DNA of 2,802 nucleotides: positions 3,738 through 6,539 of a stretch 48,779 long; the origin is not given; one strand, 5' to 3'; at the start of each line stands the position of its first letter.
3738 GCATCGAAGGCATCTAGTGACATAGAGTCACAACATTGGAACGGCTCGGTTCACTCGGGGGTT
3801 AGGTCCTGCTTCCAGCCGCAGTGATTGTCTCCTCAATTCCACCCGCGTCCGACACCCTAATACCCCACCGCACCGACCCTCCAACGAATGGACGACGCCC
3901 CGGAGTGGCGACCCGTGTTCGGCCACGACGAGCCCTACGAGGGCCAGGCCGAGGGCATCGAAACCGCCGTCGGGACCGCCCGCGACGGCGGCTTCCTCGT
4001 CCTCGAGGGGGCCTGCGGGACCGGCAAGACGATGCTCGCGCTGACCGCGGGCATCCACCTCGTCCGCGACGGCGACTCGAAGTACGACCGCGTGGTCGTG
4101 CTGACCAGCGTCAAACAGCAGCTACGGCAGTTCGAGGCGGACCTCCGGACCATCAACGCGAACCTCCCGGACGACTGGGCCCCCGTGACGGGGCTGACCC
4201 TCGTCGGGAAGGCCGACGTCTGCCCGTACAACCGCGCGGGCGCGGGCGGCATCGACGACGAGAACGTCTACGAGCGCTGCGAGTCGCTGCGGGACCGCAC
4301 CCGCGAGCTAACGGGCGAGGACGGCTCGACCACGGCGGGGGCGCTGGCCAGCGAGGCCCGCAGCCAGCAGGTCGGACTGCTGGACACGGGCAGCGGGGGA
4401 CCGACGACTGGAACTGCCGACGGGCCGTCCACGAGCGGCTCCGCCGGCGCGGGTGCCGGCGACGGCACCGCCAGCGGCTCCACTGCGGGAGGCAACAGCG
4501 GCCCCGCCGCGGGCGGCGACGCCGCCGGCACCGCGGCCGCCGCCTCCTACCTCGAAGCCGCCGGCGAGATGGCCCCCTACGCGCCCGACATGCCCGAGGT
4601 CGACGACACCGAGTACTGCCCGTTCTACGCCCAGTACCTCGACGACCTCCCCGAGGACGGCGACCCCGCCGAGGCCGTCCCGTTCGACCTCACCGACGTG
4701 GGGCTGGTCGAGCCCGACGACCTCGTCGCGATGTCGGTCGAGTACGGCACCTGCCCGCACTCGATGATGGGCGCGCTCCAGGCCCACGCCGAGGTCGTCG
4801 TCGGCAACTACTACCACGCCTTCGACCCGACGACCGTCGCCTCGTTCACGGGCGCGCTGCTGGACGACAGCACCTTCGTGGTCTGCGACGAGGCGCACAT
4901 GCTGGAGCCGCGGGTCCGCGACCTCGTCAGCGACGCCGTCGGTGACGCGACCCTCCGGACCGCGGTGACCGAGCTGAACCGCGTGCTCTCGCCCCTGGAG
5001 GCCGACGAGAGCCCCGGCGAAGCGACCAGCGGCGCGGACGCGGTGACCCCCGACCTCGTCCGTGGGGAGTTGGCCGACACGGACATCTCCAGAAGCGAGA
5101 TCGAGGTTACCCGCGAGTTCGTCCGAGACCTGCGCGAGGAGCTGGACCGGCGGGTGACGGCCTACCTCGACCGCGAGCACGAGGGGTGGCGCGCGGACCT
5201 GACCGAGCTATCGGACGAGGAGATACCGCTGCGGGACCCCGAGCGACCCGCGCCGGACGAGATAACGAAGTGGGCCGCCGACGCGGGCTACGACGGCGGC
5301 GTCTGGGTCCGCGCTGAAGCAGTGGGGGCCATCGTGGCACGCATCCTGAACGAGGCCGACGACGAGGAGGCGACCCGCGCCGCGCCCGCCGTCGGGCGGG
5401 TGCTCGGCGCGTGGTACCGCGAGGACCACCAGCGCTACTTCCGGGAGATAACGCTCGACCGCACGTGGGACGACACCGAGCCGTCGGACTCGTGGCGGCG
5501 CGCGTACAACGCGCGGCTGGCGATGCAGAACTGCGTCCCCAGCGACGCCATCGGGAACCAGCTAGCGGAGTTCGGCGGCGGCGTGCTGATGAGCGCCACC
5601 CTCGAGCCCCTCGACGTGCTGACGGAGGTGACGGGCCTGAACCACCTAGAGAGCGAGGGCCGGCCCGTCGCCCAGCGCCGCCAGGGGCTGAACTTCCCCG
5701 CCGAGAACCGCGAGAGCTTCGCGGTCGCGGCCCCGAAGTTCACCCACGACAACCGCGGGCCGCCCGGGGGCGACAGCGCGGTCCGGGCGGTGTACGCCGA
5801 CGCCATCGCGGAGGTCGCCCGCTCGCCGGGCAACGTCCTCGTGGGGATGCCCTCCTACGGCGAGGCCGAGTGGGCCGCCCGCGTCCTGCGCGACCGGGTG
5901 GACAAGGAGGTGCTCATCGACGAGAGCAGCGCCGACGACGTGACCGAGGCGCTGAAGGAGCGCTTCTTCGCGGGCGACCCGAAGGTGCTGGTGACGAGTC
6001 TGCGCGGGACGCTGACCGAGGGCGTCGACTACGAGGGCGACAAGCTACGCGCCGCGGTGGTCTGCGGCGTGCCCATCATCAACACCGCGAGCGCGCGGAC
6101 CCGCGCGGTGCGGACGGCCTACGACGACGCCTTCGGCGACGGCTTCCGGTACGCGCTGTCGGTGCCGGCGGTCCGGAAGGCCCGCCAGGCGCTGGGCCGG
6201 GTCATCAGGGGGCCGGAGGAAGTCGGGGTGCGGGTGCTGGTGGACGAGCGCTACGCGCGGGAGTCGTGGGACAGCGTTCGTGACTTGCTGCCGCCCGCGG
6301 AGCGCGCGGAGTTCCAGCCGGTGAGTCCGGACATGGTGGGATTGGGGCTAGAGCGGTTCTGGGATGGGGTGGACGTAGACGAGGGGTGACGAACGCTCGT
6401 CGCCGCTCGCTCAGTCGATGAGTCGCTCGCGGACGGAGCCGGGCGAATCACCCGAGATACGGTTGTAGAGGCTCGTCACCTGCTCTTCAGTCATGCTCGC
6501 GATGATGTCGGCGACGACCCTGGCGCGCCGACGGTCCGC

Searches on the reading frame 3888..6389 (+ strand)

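Call 97: search_protein_families(library=pfam, proteins=[window:3888-6389:+], max_evalue=0.001)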
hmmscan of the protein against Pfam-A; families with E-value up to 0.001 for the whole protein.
window:3888-6389:+ (833 aa): 3 families
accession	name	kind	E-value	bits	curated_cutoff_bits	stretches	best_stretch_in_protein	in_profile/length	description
PF13307.12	Helicase_C_2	-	1.5e-26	93.9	25.3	1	644-795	6-160/170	Helicase C-terminal domain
PF06733.21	DEAD_2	-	2.5e-06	27.7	21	1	267-351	84-167/172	DEAD_2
PF00270.35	DEAD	-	0.00011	22.4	26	0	26-91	10-70/167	DEAD/DEAH box helicase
